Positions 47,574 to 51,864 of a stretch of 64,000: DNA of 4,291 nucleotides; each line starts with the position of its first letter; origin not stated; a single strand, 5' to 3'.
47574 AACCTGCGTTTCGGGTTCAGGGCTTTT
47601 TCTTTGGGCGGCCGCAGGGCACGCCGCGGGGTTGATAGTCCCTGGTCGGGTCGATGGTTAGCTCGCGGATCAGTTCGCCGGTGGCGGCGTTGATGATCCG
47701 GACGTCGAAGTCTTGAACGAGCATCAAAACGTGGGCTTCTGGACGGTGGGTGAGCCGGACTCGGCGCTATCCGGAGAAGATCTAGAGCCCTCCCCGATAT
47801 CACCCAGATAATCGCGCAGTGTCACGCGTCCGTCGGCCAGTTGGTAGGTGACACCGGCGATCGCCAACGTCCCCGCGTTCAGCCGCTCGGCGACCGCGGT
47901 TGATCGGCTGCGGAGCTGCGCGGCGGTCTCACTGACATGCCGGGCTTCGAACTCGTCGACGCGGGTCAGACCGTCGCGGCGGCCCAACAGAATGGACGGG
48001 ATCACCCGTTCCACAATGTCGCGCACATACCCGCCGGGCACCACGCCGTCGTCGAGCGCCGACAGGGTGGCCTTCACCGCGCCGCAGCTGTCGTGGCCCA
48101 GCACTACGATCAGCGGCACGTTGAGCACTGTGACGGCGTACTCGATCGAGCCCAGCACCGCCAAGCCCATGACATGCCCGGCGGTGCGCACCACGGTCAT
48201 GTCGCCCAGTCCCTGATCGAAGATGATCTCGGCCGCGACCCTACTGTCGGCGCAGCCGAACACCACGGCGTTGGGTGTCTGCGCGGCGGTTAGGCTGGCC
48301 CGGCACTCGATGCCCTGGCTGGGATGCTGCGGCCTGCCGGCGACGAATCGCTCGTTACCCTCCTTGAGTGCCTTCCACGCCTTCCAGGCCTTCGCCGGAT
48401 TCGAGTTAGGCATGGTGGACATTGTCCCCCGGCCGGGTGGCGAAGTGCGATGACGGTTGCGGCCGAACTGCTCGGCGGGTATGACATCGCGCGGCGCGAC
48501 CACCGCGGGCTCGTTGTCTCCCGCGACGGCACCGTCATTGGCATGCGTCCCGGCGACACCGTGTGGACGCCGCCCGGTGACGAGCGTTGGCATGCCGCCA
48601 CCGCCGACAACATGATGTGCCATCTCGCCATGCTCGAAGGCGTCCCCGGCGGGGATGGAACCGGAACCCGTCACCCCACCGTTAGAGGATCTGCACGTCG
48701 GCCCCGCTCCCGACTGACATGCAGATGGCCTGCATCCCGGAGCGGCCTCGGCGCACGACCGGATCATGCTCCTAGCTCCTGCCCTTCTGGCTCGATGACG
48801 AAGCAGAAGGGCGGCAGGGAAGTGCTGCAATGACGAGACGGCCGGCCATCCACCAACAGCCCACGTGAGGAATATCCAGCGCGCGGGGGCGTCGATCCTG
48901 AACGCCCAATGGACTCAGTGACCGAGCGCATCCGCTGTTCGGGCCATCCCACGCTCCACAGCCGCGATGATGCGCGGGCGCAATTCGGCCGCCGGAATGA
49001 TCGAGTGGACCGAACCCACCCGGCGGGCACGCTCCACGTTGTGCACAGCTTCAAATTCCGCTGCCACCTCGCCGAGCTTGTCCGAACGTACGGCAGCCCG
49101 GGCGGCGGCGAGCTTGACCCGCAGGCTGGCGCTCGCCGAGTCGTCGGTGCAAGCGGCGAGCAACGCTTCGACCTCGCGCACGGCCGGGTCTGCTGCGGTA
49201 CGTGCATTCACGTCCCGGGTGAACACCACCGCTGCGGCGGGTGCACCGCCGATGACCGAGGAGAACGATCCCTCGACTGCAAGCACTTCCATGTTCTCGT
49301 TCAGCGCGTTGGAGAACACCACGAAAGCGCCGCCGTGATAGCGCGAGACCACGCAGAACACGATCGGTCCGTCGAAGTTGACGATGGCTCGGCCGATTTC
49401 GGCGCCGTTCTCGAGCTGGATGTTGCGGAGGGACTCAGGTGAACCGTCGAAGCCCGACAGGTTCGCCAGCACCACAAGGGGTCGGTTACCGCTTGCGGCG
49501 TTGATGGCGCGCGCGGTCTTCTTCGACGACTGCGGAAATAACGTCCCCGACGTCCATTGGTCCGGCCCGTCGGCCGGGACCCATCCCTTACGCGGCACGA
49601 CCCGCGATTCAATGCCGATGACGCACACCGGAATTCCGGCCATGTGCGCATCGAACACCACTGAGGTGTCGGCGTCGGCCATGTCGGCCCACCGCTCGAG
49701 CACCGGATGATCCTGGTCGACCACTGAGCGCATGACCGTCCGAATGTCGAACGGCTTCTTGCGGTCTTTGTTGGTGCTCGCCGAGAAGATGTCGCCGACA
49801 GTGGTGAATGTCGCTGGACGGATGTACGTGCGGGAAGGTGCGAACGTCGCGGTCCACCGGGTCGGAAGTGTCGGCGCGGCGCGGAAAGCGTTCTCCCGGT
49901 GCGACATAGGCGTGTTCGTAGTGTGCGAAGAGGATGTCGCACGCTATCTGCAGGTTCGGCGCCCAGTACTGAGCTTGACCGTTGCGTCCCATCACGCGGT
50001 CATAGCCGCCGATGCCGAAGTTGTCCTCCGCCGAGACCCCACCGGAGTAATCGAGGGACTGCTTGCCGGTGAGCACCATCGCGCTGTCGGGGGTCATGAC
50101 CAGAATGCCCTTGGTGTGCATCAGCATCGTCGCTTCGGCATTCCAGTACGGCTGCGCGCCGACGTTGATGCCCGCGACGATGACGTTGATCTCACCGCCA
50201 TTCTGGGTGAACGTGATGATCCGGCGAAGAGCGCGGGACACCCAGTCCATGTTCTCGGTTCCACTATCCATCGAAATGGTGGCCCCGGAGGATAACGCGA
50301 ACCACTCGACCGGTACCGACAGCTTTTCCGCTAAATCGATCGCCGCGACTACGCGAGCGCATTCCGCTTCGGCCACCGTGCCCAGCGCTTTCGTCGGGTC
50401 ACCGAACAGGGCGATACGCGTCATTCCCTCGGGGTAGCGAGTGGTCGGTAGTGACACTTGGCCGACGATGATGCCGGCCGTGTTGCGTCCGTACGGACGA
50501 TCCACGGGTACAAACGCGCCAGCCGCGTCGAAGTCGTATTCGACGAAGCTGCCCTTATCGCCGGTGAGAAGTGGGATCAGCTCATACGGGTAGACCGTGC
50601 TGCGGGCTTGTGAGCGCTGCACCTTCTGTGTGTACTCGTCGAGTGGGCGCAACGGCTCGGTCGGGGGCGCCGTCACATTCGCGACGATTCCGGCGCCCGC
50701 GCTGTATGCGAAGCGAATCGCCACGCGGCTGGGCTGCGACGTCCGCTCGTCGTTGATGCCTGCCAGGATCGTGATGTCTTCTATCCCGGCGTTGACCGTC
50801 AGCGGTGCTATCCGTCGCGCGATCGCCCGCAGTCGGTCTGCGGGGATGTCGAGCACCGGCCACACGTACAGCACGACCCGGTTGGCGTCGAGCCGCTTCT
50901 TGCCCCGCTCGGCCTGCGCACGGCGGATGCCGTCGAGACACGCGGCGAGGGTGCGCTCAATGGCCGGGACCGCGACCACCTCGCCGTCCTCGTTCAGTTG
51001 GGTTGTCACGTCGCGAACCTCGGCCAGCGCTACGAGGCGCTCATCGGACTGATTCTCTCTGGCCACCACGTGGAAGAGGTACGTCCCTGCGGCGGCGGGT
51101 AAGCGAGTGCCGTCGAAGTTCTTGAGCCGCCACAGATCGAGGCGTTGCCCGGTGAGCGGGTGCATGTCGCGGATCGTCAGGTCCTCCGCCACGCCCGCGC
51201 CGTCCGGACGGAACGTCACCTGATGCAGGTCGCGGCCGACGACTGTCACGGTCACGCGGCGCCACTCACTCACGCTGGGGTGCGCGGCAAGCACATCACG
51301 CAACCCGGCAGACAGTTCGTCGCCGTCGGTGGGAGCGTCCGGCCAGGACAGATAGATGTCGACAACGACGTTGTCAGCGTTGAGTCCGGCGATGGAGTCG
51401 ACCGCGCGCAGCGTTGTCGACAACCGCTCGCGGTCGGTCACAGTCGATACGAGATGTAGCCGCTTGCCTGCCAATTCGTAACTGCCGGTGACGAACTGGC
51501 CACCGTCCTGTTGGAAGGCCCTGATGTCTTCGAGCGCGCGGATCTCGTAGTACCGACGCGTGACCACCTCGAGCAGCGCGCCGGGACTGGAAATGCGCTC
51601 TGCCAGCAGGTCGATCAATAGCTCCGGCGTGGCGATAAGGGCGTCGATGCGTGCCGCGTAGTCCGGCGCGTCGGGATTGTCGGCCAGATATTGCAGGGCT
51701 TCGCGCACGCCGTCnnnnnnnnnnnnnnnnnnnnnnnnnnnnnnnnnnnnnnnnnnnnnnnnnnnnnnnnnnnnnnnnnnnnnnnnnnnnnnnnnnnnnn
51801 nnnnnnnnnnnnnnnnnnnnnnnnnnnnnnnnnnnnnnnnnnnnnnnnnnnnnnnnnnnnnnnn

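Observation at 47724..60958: Thiolase-free PHA cluster: carbonic anhydrase + single-chain carboxylase + KAS III + PhaB + PhaC + patatin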

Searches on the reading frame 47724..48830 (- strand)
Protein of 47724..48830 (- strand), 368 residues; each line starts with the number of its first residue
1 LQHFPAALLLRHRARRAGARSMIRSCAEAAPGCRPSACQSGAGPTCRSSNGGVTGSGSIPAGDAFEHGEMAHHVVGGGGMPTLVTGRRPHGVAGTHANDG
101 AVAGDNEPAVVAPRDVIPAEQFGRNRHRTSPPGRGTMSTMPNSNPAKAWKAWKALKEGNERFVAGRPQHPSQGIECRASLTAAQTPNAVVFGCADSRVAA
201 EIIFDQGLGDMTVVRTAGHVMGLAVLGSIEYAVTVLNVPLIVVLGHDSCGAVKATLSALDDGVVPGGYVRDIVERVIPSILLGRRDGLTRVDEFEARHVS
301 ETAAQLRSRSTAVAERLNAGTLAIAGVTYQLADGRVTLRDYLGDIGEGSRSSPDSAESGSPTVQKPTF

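Call 3: search_protein_families(library=pfam, proteins=[window:47724-48830:-])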
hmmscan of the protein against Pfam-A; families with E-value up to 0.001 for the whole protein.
window:47724-48830:- (368 aa): 1 family
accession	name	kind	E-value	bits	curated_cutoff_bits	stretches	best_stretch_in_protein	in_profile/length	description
PF00484.24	Pro_CA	-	4.3e-35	121.7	25.7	1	188-336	1-156/156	Carbonic anhydrase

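Call 4: search_protein_families(library=ncbifam, proteins=[window:47724-48830:-])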
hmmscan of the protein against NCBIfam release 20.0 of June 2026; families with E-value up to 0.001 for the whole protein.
window:47724-48830:- (368 aa): 2 families
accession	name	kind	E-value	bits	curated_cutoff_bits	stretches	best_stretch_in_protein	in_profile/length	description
NF011765.0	PRK15219.1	subfamily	2.5e-29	102.4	221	1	153-337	58-242/245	carbonic anhydrase family protein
NF007756.0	PRK10437.1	equivalog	2.7e-14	53.1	251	1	179-336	28-188/220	carbonate dehydratase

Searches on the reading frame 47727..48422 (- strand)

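Call 40: search_protein_families(library=pfam, proteins=[window:47727-48422:-], max_evalue=0.1)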
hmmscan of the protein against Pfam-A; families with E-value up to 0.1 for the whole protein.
window:47727-48422:- (232 aa): 1 family
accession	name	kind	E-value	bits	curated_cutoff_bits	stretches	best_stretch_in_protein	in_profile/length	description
PF00484.24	Pro_CA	-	1.4e-35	123.3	25.7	1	52-200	1-156/156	Carbonic anhydrase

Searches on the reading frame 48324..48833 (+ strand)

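Call 94: search_protein_families(library=pfam, proteins=[window:48324-48833:+], max_evalue=0.1)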
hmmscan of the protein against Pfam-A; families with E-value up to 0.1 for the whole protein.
window:48324-48833:+ (169 aa): 1 family
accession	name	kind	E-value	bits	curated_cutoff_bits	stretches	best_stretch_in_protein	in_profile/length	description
PF07883.17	Cupin_2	-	0.013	15.6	27.2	1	64-96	30-62/70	Cupin domain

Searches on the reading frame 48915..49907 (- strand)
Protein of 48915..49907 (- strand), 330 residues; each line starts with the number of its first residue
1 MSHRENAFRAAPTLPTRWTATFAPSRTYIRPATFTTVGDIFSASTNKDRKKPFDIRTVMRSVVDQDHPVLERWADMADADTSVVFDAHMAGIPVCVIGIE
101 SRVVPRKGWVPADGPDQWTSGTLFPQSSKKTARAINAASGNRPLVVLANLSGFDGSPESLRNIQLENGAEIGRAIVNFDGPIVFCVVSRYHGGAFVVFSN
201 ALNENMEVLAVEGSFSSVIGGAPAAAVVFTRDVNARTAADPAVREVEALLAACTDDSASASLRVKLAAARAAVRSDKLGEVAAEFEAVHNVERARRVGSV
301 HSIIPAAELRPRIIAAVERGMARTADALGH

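Call 3: search_protein_families(library=pfam, proteins=[window:48915-49907:-])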
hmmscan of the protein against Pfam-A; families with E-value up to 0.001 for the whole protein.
window:48915-49907:- (330 aa): 1 family
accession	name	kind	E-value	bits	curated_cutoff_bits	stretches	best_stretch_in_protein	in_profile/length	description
PF01039.27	Carboxyl_trans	-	7.8e-24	84.6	22.3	1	47-316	252-474/493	Carboxyl transferase domain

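Call 4: search_protein_families(library=ncbifam, proteins=[window:48915-49907:-])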
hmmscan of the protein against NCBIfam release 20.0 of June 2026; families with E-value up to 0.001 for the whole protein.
window:48915-49907:- (330 aa): 1 family
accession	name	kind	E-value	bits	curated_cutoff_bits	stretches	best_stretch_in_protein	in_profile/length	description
TIGR01117.1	mmdA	subfamily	1.4e-07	30.7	998.8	1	47-241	273-448/512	methylmalonyl-CoA decarboxylase subunit alpha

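Call 18: search_solved_structures(query=window:48915-49907:-, max_evalue=0.001)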
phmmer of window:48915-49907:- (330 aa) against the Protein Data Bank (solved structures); distinct sequences matched with E-value up to 0.001: 25.
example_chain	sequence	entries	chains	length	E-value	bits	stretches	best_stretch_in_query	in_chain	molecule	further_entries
3tv5_A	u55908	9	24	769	3.7e-12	49.6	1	83-251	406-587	Acetyl-CoA carboxylase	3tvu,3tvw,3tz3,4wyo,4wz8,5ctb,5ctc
5i6g_A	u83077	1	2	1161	3.9e-12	49.5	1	79-251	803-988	Acetyl-CoA carboxylase-like protein,Acetyl-CoA carboxylase-like protein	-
5i6f_A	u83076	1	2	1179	4e-12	49.5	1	79-251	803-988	Acetyl-CoA carboxylase-like protein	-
5i6h_A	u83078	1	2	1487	5.5e-12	49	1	79-251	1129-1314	Acetyl-CoA carboxylase-like protein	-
5i6i_A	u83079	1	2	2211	9.5e-12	48.3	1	79-251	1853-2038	Acetyl-CoA carboxylase-like protein,Acetyl-CoA carboxylase-like protein,Acetyl-CoA carboxy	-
1uyr_A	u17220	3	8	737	2.4e-11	46.9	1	83-251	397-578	ACETYL-COA CARBOXYLASE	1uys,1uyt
1w2x_A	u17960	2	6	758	2.5e-11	46.9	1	83-251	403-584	ACETYL-COA CARBOXYLASE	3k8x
3pgq_A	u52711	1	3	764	2.5e-11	46.8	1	83-251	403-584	Acetyl-CoA carboxylase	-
3h0j_A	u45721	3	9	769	2.6e-11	46.8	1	83-251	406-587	Acetyl-CoA carboxylase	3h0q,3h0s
1od2_A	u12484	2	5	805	2.8e-11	46.7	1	83-251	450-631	ACETYL-COENZYME A CARBOXYLASE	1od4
1uyv_A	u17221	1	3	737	3.3e-11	46.5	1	83-251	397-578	ACETYL-COA CARBOXYLASE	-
9cv6_A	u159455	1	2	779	3.5e-11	46.4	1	79-221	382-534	Acetyl-CoA carboxylase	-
5csk_A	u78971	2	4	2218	1.2e-10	44.6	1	83-250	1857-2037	Acetyl-CoA carboxylase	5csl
7w5u_A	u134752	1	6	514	9.8e-10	41.6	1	48-244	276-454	Acetyl-CoA carboxylase complex, beta-chain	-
3ff6_A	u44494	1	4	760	5e-08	36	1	79-289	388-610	Acetyl-CoA carboxylase 2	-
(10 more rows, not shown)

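Call 40: search_protein_families(library=pfam, proteins=[L082:2320-7815:+, L082:7966-8325:+], max_evalue=0.1)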
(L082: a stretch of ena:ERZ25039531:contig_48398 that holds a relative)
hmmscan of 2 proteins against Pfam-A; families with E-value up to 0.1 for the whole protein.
L082:2320-7815:+ (1832 aa): 11 families
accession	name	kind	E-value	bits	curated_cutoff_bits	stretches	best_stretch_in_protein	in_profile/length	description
PF02786.22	CPSase_L_D2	-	1e-60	205.3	19.8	1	131-338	1-208/211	Carbamoyl-phosphate synthase L chain, ATP binding domain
PF02785.25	Biotin_carb_C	-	1.3e-32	112.5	32.4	1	351-459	1-107/108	Biotin carboxylase C-terminal domain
PF01039.27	Carboxyl_trans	-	3.9e-30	105.4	22.3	1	1330-1820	56-476/493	Carboxyl transferase domain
PF00289.28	Biotin_carb_N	-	6.3e-29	101.1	25.5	1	14-126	4-110/110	Biotin carboxylase, N-terminal domain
PF00364.28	Biotin_lipoyl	-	2.8e-12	46.7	22.1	1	601-660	8-72/73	Biotin-requiring enzyme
PF08326.17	ACC_central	-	1e-08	34.4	23.2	1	1050-1202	499-653/726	Acetyl-CoA carboxylase, central region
PF02222.28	ATP-grasp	-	5e-06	26.7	27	1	139-298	3-153/179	ATP-grasp domain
PF07478.18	Dala_Dala_lig_C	-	5.1e-06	26.6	24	1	158-308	26-174/204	D-ala D-ala ligase C-terminus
PF13533.13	Biotin_lipoyl_2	-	0.0035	17.6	29.8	0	596-624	3-31/32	Biotin-lipoyl like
PF02655.19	ATP-grasp_3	-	0.0059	17.2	23.2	1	136-311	9-158/160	ATP-grasp domain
PF18603.7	LAL_C2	-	0.056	14.2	29.4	1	382-429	28-77/78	L-amino acid ligase C-terminal domain 2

L082:7966-8325:+ (120 aa): 0 families

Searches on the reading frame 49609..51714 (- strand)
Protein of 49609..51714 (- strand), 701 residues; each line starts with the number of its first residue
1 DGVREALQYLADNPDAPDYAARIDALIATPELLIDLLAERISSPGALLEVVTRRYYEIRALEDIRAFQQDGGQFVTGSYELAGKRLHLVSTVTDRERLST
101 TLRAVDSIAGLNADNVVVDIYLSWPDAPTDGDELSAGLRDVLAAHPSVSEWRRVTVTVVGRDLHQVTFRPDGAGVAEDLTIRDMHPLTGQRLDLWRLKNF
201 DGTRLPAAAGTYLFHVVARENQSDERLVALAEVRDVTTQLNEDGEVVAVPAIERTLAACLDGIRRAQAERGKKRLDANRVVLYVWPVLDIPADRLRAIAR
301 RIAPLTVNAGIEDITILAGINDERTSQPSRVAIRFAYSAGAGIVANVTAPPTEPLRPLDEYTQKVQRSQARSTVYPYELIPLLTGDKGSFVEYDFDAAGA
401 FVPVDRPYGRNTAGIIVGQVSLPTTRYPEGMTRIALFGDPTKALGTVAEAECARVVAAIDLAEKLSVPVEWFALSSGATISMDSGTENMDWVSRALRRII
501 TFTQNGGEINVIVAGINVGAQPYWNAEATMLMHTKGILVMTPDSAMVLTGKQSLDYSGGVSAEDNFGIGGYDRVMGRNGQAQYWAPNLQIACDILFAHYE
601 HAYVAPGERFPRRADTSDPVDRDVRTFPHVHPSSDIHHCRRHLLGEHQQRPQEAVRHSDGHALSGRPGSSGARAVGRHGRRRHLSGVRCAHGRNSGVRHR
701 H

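Call 17: search_solved_structures(query=window:49609-51714:-, max_evalue=0.001)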
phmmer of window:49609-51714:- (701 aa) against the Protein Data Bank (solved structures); distinct sequences matched with E-value up to 0.001: 11.
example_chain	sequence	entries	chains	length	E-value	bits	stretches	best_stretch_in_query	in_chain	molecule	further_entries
2x24_A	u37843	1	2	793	1.3e-06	30.3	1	389-489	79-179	ACETYL-COA CARBOXYLASE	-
8xkz_C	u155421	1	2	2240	1.7e-05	26.6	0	380-487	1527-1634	Acetyl-CoA carboxylase 1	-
6g2i_D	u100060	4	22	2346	1.8e-05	26.5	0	380-487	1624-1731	Acetyl-CoA carboxylase 1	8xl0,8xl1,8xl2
6g2d_B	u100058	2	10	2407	2e-05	26.4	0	380-487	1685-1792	Acetyl-CoA carboxylase 1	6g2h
3ff6_A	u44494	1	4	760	4.6e-05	25.2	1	389-489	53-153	Acetyl-CoA carboxylase 2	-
3tdc_A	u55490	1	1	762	4.6e-05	25.2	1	389-489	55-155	Acetyl-CoA carboxylase 2 variant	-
4asi_A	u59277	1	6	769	0.00028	22.6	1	380-487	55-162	ACETYL-COA CARBOXYLASE 1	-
5i6g_A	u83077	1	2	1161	0.00034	22.3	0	401-482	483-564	Acetyl-CoA carboxylase-like protein,Acetyl-CoA carboxylase-like protein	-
5i6f_A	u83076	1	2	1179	0.00035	22.2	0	401-482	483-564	Acetyl-CoA carboxylase-like protein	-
5i6h_A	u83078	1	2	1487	0.00057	21.5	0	401-482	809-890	Acetyl-CoA carboxylase-like protein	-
5csk_A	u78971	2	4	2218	0.00074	21.2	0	393-483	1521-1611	Acetyl-CoA carboxylase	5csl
